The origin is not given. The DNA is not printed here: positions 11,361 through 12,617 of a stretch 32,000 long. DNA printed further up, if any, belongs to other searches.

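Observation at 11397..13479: Self-contained two-gene cassette: an active metallophosphoesterase plus a catalytically degenerate paralog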

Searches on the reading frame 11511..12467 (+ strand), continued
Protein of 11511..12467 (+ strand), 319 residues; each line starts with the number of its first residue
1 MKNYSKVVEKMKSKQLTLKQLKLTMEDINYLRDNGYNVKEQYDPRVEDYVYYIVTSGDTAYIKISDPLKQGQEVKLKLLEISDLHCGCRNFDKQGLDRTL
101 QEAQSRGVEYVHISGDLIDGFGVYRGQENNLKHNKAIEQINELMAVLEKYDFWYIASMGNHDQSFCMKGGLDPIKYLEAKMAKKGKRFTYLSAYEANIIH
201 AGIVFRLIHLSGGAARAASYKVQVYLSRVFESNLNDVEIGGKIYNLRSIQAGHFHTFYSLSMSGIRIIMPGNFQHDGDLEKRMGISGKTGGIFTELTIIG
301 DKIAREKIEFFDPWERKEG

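Call 27: search_protein_representatives(alignment_id=A1)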
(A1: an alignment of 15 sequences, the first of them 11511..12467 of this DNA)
Query: 15 sequences, 314 profile positions. Proteins with E-value up to 0.001 (for the whole library): 3412; up to 1e-10: 2144; up to 1e-30: 573. The best 150 are listed.
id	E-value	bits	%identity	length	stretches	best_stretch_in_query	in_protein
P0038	2.2e-134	463.6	-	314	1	1-312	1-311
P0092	2.9e-107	374.5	-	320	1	4-312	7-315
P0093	1.0e-101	356.4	-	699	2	6-308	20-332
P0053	2.3e-96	338.8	-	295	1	1-314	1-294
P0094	1.1e-85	303.6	-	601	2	7-312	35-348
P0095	3.3e-84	298.8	-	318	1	3-313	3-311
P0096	8.8e-78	277.7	-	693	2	17-306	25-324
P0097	2.1e-72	260.0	-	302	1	7-312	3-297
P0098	6.6e-72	258.4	-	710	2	11-305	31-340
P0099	1.8e-67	243.8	-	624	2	164-311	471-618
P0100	1.0e-66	241.3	-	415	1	7-308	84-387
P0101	5.7e-63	229.1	-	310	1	6-312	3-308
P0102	4.8e-62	226.0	-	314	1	7-311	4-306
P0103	2.4e-61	223.7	-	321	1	5-312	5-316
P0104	9.3e-60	218.5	-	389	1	29-308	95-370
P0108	5.4e-58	212.7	-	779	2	74-311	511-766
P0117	1.0e-49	185.5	-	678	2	20-303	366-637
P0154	5.7e-46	173.2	-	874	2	76-313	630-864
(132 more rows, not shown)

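Call 28: predict_structure(alignment_id=A1)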
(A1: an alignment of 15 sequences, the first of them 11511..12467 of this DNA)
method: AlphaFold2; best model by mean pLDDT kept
length: 319 residues; sequences in the alignment: 15
mean_pLDDT: 87.3   pTM: 0.89
mean pLDDT of the five models: 87.3, 85.6, 85.6, 84.4, 84.1
residues with pLDDT >= 90: 186; 70-90: 102; 50-70: 23; < 50: 8
segments of 3 or more residues with pLDDT < 50: 213-217, 317-319
pLDDT, mean of each block of 10 residues (from residue 1): 88 96 96 95 97 91 92 94 92 95 97 93 78 89 97 96 78 93 97 94 91 55 76 76 89 82 85 76 68 93 90 65
secondary structure, 60 per line:
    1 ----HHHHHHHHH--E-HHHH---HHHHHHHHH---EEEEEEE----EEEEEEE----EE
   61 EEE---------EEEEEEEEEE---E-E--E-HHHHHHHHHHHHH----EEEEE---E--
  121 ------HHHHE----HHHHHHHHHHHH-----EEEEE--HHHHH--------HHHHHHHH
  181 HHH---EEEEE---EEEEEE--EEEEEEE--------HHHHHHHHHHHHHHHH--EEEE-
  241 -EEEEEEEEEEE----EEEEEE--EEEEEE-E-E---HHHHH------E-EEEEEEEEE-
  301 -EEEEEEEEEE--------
elements in order: H5-13 H18-21 H25-33 E37-43 E48-54 E59-63 E73-82 H93-105 E110-114 H127-130 H136-147 E153-157 H160-164 H173-183 E187-191 E195-200 E203-209 H218-233 E236-239 E242-252 E257-262 E265-270 H278-282 E291-299 E302-311
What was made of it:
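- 11511..12470 (+): Copy 1: the active subunit, 319 aa. The winged-helix domain covers residues ~1-65 (nt 11511-11705). The DP1/Mre11-like phosphodiesterase domain covers residues ~73-311 (nt 11727-12443). AF2 model has pLDDT 87 and pTM 0.89 (call 28).
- On PolD DP1 / DNA polymerase B-subunit family: The AF2 model shows a three-helix, three-strand winged-helix module at residues 5-63 directly before the PDE domain (call 28).
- The secondary-structure order H-H-H-E-E-E in the model (call 28). The OB domain of DP1 is replaced by a winged helix (call 28).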

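Call 31: fold_search(model_id=the predicted structure, library=pdb)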
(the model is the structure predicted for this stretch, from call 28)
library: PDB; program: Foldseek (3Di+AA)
matches with E <= 10: 1111; with E <= 0.001: 181
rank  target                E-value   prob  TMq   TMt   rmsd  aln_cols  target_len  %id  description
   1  6t8h_A                3.7e-13  1.00  0.54  0.42   5.5       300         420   17  Cryo-EM structure of the DNA-bound PolD-PCNA processive complex from P. abyssi (released 2020-03-04)
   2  9f2a_A                7.7e-13  1.00  0.52  0.39   5.6       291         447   18  Pyrococcus abyssi PolD in complex with Rpa2 winged-helix domain class 2 (composite map) (released 2024-12-04)
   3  9f29_A                8.7e-13  1.00  0.52  0.39   7.1       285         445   20  Pyrococcus abyssi PolD in complex with Rpa2 winged-helix domain class 1 (composite map) (released 2024-12-04)
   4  8ppt_A                1.3e-12  1.00  0.56  0.41   5.5       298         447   17  Pyrococcus abyssi DNA polymerase D (PolD) in its editing mode bound to a primer/template substrate containing a mismat (released 2023-12-20)
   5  6hms_A                1.6e-12  1.00  0.53  0.44   5.6       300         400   17  Cryo-EM map of DNA polymerase D from Pyrococcus abyssi in complex with DNA (released 2019-01-30)
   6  5ihe_A                6.3e-12  1.00  0.52  0.39   5.7       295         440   17  D-family DNA polymerase - DP1 subunit (3'-5' proof-reading exonuclease) (released 2016-08-31)
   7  6knb_A                7.6e-12  1.00  0.53  0.39   7.4       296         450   20  PolD-PCNA-DNA (form A) (released 2020-08-05)
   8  5ihe_B                8.0e-12  1.00  0.52  0.39   5.7       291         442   17  D-family DNA polymerase - DP1 subunit (3'-5' proof-reading exonuclease) (released 2016-08-31)
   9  6hmf_B                9.6e-12  1.00  0.52  0.39   5.7       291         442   17  D-family DNA polymerase - DP1 subunit (3'-5' proof-reading exonuclease) H451 proof-reading deficient variant (released 2019-01-30)
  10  6hmf_A                1.6e-11  1.00  0.52  0.39   5.7       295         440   17  D-family DNA polymerase - DP1 subunit (3'-5' proof-reading exonuclease) H451 proof-reading deficient variant (released 2019-01-30)
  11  4fbq_A                6.7e-09  1.00  0.43  0.34  10.0       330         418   12  Crystal structure of a covalently fused Nbs1-Mre11 complex with two manganese ions per active site (released 2012-06-20)
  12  3ib7                  1.4e-08  1.00  0.43  0.46   8.2       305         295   14  Crystal structure of full length Rv0805 (released 2009-09-29)
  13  2hy1                  2.4e-08  1.00  0.41  0.54   6.3       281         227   13  Crystal structure of Rv0805 (released 2006-12-26)
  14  9bi5_A                2.8e-08  1.00  0.42  0.34  10.2       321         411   12  Apo form Mre11-Rad50 complex (released 2025-08-06)
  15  2hyo                  3.6e-08  1.00  0.41  0.54   6.3       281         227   13  Crystal structure of Rv0805 N97A mutant (released 2006-12-26)
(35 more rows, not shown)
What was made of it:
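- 11511..12470 (+): The top 10 Foldseek hits are all PolD DP1 (call 31).
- On PolD DP1 / DNA polymerase B-subunit family: Foldseek returns DP1 for all of the top 10 hits (call 31).
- On Mre11/SbcD-Rad50/SbcC nuclease: Foldseek places them at about 1e-8, against 4e-13 for DP1 (call 31).
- Foldseek ranks 10 of the top 10 hits as DP1 (E 4e-13 to 2e-11), then Mre11, Rv0805 and SbcD at about 1e-8 (call 31). Structural matches to Rv0805 and GpdQ at E about 1e-8 (call 31).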

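Call 32: find_related_loci(query=A1, collection=viral_contigs, flank=8000)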
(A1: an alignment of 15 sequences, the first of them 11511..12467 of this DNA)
Query A1 (319 aa) in viral_contigs; peptide patterns used: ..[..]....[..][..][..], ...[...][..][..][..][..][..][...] (x = any residue, [..] = any of these).
224 stretches matched a pattern; 20 encode a relative of the query (tblastn E <= 1e-3); 20 distinct loci.
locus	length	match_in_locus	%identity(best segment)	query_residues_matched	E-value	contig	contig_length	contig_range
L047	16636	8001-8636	29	81-305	2e-22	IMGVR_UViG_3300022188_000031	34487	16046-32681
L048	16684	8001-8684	31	72-307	5e-20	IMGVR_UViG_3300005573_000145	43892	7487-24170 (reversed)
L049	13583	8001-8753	26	28-298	1e-17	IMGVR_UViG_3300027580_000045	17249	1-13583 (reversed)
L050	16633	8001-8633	28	81-303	4e-17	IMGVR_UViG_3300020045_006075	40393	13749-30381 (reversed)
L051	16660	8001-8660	26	75-310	1e-15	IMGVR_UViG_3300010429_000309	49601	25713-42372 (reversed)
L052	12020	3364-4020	29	81-298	1e-15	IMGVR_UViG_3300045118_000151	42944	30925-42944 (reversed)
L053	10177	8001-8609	26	82-300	2e-12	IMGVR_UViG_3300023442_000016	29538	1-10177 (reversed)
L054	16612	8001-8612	28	81-297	2e-12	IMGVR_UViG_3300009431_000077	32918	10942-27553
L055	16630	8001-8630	24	73-296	6e-12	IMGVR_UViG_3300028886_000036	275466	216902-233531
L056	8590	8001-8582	29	81-274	2e-11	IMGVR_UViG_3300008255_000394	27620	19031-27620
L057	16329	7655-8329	27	71-310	1e-10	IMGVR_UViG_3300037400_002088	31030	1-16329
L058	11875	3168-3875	26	76-315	1e-10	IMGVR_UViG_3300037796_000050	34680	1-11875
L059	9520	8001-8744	25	64-310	6e-10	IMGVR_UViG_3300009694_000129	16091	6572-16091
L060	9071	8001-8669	26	81-312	6e-9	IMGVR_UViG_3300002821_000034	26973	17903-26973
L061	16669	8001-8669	26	81-312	6e-9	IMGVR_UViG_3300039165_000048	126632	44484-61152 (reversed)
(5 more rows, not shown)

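Call 37: search_protein_families(library=phrogs, proteins=[L047:1277-4831:-, L047:4991-6292:-, L047:6319-7722:-, L047:7773-8660:+, L061:3786-6317:+, L061:7623-8693:+, L061:8779-9666:+, L050:1774-4044:+, L050:4044-5720:+, L050:6400-7323:+], max_evalue=0.00001)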
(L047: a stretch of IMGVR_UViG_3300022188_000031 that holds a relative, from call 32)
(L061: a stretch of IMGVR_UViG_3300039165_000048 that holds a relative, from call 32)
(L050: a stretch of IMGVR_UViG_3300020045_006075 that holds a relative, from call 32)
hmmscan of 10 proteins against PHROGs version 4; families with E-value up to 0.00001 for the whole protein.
L047:1277-4831:- (1185 aa): 2 families
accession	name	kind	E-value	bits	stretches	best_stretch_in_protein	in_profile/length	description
phrog_114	-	DNA, RNA and nucleotide metabolism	4.8e-20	72.6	1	600-822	221-442/634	ATP-dependent DNA ligase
phrog_392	-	other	3.1e-16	60.8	1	30-229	25-230/348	metal-dependent hydrolase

L047:4991-6292:- (434 aa): 3 families
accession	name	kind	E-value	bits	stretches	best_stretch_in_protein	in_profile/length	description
phrog_9232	-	head and packaging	3.1e-19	70.2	1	53-416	63-421/502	portal protein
phrog_113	-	head and packaging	1.4e-08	34.4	1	61-431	81-417/1272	portal protein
phrog_12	-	head and packaging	3.7e-08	33.8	1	46-363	79-366/646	portal protein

L047:6319-7722:- (468 aa): 10 families
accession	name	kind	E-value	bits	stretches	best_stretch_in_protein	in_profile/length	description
phrog_38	-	head and packaging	4.9e-49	168.7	1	36-451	290-707/760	terminase large subunit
phrog_2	-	head and packaging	4.1e-38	132.7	1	34-452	262-598/807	terminase large subunit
phrog_5909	-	head and packaging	1.2e-19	71.5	1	229-445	47-266/285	terminase large subunit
phrog_9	-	head and packaging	2.9e-15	57.2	1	35-361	201-586/812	terminase large subunit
phrog_7579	-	head and packaging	2.8e-09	37.6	1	54-266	21-229/239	terminase large subunit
phrog_28155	-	head and packaging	2.9e-08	34.9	1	22-159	31-164/260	terminase large subunit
phrog_5989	-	head and packaging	2.7e-07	31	1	35-172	141-266/347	terminase large subunit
phrog_5573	-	head and packaging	2.9e-07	31.2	1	212-397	19-198/250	terminase large subunit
phrog_5713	-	head and packaging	3.9e-07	31.1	1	319-435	1-113/143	terminase large subunit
phrog_4758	-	head and packaging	1.8e-06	28.4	1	51-162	58-169/243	terminase large subunit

L047:7773-8660:+ (296 aa): 3 families
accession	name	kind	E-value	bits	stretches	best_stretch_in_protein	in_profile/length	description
phrog_7339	-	DNA, RNA and nucleotide metabolism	8.2e-13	49.3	1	76-241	34-202/263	DNA repair exonuclease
phrog_284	-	DNA, RNA and nucleotide metabolism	1.7e-09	38.1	0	227-274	327-374/398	exonuclease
phrog_1649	-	other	2.6e-07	30.6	1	65-186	29-131/308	metallo-phosphoesterase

L061:3786-6317:+ (844 aa): 6 families
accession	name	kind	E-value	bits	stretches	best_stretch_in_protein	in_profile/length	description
phrog_262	-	DNA, RNA and nucleotide metabolism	3.3e-85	287.8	1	16-812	17-849/856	DNA polymerase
phrog_2062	-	DNA, RNA and nucleotide metabolism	1.4e-33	117.3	1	204-508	173-490/502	DNA polymerase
phrog_1918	-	DNA, RNA and nucleotide metabolism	2.5e-22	80.5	2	495-581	20-112/382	DNA polymerase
phrog_2927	-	DNA, RNA and nucleotide metabolism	3.9e-11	43.1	1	462-566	94-201/710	DNA polymerase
phrog_1252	-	DNA, RNA and nucleotide metabolism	9.5e-11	41.9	1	485-584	381-467/663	DNA polymerase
phrog_403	-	DNA, RNA and nucleotide metabolism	5.1e-07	29.9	1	205-351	118-242/321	DNA polymerase exonuclease subunit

L061:7623-8693:+ (357 aa): 2 families
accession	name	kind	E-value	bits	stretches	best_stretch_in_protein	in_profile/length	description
phrog_7339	-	DNA, RNA and nucleotide metabolism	1e-11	45.7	1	117-292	25-201/263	DNA repair exonuclease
phrog_284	-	DNA, RNA and nucleotide metabolism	3e-07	30.7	0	156-331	181-378/398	exonuclease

L061:8779-9666:+ (296 aa): 2 families
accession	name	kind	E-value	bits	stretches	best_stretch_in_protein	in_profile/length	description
phrog_7339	-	DNA, RNA and nucleotide metabolism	4e-07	30.6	1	46-229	24-201/263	DNA repair exonuclease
phrog_547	-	other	5.3e-07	30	1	68-252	59-191/245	phosphoesterase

L050:1774-4044:+ (757 aa): 0 families

L050:4044-5720:+ (559 aa): 0 families

L050:6400-7323:+ (308 aa): 15 families
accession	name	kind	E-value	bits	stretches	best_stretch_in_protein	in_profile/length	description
phrog_19265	-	unknown function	5.1e-32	112.7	1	4-154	7-165/293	-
phrog_7698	-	lysis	4.9e-30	106.4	1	4-151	9-156/316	endolysin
phrog_833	-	lysis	5.9e-29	102.7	1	6-147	12-165/294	endolysin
phrog_14048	-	lysis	6.6e-26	92.7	1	10-137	16-156/305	endolysin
phrog_1794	-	lysis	9.7e-20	72.2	1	7-134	41-180/336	amidase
phrog_1493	-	lysis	9.2e-19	68.9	1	15-183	28-182/394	endolysin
phrog_670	-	lysis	5.7e-18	66.1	1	35-136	131-236/596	endolysin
phrog_2338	-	lysis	2.4e-17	64.3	1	8-146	14-160/346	endolysin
phrog_9611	-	lysis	3.8e-16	60.4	1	18-136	20-151/246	endolysin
phrog_4018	-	lysis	5.9e-16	60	1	5-236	15-241/285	amidase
phrog_3088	-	lysis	1.3e-11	45.7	1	45-160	50-168/248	amidase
phrog_3393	-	lysis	5.6e-10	40.5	1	38-131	46-140/342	endolysin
phrog_8164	-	lysis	1.6e-09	38.5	1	46-131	59-151/320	endolysin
phrog_7470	-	lysis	1.9e-08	34.5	1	42-159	395-504/532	amidase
phrog_5182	-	lysis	9.6e-06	26.4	0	36-120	56-142/321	endolysin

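Call 38: find_encoding_contigs(protein=P0046, flank=7000, max_places=2)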
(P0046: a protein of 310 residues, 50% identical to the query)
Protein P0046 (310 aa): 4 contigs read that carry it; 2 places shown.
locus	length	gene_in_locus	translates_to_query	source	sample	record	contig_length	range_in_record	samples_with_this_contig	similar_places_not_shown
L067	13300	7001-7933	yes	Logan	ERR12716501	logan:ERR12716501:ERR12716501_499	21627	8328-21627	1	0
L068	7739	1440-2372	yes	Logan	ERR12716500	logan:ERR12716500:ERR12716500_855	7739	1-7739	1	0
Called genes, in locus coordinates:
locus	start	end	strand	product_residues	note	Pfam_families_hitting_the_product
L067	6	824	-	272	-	-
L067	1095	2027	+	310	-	PF02661:Fic (weak)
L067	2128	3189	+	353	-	-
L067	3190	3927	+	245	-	PF01416:PseudoU_synth_1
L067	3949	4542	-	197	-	-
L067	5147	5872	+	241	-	PF06725:3D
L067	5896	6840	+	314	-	PF01544:CorA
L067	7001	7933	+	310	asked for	PF00149:Metallophos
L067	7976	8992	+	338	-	-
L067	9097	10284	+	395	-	PF07907:YibE_F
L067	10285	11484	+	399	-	PF22694:CtpB_N-like, PF13180:PDZ_2, PF17820:PDZ_6, PF03572:Peptidase_S41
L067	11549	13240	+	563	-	PF00587:tRNA-synt_2b, PF04073:tRNA_edit, PF03129:HGTP_anticodon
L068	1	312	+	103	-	?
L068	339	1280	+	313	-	PF01544:CorA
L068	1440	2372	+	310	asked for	PF00149:Metallophos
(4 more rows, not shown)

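Call 39: find_encoding_contigs(protein=P0050, flank=7000, max_places=2)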
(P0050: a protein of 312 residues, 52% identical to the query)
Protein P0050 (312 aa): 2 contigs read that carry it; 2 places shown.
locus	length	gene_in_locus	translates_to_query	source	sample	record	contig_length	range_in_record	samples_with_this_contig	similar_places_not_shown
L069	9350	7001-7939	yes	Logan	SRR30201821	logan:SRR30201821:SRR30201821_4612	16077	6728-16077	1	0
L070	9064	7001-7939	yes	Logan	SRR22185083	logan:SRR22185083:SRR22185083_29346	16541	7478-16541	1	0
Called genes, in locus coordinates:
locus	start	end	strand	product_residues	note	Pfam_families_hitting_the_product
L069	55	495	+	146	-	-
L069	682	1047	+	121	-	-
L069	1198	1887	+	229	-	PF04607:RelA_SpoT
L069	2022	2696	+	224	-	PF03006:HlyIII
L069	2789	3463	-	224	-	-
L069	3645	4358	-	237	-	-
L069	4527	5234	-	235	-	-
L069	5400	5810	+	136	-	-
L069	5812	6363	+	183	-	-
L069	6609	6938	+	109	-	-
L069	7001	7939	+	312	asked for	PF00149:Metallophos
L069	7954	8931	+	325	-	-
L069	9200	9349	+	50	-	?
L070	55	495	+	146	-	-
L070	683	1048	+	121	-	-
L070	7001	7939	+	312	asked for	PF00149:Metallophos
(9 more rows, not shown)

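Call 40: find_encoding_contigs(protein=P0037, flank=7000, max_places=2)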
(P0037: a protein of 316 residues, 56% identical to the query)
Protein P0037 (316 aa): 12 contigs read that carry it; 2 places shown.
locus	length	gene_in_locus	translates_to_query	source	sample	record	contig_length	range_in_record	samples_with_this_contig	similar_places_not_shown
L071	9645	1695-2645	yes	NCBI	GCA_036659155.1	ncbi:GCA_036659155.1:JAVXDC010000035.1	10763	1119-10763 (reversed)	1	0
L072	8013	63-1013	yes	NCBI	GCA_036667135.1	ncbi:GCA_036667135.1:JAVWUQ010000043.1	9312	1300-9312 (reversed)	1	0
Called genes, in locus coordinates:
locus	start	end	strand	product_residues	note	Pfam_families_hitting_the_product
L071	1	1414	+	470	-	?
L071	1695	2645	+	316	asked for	PF00149:Metallophos (weak)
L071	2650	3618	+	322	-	-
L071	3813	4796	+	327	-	-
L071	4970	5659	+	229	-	PF02592:Vut_1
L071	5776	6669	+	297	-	-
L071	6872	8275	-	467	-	PF03323:GerA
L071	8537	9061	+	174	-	PF02559:CarD_TRCF_RID, PF21095:CarD_C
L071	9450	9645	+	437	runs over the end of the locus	PF00009:GTP_EFTU, PF01926:MMR_HSR1, PF02421:FeoB_N, PF04548:AIG1 (weak), PF00009:GTP_EFTU, PF01926:MMR_HSR1, PF02421:FeoB_N, PF14714:KH_dom-like, +7 more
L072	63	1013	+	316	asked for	PF00149:Metallophos (weak)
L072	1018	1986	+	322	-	-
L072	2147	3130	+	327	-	-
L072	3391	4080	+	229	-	PF02592:Vut_1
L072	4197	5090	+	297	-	-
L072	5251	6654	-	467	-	PF03323:GerA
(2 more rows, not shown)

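Call 48: search_dna_similar(query=window:11511-12467:+, collection=phages, mode=protein, max_evalue=0.001, max_rows=30)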
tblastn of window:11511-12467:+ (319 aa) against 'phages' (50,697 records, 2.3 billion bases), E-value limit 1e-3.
Records with a match: 1; places in all: 1; records where one place covers at least 80% of the query: 1.
Best place of each record, by identity: <60% 1.
By first word of the organism name: Halorubrum 1.
By host as written in the record: Halorubrum sp. BL36 1.
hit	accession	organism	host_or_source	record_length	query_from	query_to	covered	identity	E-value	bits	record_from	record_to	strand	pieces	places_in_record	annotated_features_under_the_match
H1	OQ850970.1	Halorubrum tailed virus BLv36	Halorubrum sp. BL36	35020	28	315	90%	27.6%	7e-10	66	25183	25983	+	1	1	hypothetical protein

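Call 49: search_dna_similar(query=P0097, collection=phages, mode=protein, max_evalue=0.001, max_rows=30)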
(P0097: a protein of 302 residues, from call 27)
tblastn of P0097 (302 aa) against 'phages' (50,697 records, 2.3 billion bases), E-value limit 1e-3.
Records with a match: 1; places in all: 1; records where one place covers at least 80% of the query: 1.
Best place of each record, by identity: <60% 1.
By first word of the organism name: Halorubrum 1.
By host as written in the record: Halorubrum sp. BL36 1.
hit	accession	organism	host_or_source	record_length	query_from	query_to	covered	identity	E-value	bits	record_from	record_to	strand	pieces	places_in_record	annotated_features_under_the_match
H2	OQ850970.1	Halorubrum tailed virus BLv36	Halorubrum sp. BL36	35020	26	296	90%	25.9%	5e-17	87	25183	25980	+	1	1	hypothetical protein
